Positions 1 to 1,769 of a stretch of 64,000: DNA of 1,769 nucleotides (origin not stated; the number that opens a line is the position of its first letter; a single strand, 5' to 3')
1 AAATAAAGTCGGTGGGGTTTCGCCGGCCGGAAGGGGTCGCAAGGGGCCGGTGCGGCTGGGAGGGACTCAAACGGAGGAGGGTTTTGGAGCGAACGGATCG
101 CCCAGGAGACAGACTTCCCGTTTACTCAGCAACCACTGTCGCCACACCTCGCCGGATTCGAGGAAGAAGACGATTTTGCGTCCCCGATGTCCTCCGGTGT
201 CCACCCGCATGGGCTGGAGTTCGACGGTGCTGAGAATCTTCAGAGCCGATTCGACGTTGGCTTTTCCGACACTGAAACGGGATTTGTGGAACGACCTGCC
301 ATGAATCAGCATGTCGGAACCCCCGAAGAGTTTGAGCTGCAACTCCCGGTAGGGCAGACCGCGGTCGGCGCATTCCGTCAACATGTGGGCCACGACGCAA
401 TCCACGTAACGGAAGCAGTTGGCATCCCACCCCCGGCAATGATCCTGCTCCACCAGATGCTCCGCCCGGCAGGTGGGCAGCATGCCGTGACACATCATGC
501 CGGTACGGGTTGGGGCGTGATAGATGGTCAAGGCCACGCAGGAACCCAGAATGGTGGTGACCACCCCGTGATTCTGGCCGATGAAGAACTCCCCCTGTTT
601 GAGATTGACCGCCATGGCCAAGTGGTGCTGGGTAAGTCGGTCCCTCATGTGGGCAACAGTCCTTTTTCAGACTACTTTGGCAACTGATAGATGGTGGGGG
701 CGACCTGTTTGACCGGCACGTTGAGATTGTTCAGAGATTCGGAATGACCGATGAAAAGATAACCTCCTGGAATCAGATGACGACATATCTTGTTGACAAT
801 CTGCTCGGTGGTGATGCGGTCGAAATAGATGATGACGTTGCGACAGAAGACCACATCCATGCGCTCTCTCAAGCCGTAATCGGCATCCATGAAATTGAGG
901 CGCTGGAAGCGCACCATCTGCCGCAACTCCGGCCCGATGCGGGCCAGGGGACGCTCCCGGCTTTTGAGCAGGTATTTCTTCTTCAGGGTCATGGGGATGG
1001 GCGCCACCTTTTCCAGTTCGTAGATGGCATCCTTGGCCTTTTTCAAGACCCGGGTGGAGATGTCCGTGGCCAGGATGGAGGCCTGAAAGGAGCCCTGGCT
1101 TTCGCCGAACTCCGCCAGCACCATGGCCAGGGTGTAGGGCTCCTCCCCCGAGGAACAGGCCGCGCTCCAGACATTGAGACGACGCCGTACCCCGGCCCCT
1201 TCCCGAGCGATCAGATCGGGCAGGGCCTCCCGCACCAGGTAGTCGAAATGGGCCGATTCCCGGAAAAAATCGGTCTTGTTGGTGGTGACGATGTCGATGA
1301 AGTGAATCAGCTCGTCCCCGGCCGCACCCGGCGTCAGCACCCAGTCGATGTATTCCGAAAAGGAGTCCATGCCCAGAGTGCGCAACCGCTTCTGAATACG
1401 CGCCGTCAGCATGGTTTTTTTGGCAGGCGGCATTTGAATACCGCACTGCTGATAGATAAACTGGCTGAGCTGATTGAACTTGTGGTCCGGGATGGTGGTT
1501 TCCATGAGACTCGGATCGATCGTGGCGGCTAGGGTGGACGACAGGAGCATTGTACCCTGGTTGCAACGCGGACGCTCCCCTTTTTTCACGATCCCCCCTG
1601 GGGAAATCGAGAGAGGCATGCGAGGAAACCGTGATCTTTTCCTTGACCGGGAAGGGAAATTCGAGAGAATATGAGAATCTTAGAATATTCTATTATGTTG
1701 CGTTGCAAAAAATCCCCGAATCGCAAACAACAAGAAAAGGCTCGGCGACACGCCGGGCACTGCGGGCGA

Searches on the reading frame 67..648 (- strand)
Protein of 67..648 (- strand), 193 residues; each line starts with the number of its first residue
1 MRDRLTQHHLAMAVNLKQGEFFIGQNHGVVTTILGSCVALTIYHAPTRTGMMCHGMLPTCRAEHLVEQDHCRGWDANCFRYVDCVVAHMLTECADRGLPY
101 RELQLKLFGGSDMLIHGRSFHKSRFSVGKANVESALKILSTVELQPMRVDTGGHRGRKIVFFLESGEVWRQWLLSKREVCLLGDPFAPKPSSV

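Call 40: search_protein_families(library=pfam, proteins=[window:67-648:-], max_evalue=0.001)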
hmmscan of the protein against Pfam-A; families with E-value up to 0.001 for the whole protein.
window:67-648:- (193 aa): 1 family
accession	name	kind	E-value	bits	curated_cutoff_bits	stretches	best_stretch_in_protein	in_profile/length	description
PF03975.18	CheD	-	1.2e-18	67.6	25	1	75-169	13-105/108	CheD chemotactic sensory transduction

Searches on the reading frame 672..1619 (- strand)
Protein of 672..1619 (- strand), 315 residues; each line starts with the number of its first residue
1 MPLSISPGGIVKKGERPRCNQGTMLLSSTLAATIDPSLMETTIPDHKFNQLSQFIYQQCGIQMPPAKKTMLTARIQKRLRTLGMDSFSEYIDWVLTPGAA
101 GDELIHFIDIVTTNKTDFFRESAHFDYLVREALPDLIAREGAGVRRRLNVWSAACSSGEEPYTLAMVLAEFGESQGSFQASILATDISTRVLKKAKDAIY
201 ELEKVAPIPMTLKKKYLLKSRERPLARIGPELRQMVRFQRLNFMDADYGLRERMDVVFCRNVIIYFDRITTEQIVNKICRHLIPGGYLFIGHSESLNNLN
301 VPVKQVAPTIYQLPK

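Call 40: search_protein_families(library=pfam, proteins=[window:672-1619:-], max_evalue=0.001)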
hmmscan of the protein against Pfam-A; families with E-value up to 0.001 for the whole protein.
window:672-1619:- (315 aa): 6 families
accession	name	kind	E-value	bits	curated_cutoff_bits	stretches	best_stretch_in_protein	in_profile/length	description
PF01739.24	CheR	-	4e-60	203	27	1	114-306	1-189/195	CheR methyltransferase, SAM binding domain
PF03705.20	CheR_N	-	5.8e-17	61.6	27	1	48-96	3-51/53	CheR methyltransferase, all-alpha domain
PF08241.18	Methyltransf_11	-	2.6e-05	25.2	21.2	0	236-290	44-95/95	Methyltransferase domain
PF08242.18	Methyltransf_12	-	0.00014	23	30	0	179-288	20-98/98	Methyltransferase domain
PF13649.12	Methyltransf_25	-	0.0002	22.4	27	0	235-286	47-97/97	Methyltransferase domain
PF13847.12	Methyltransf_31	-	0.00058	20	27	0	236-304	56-123/145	Methyltransferase domain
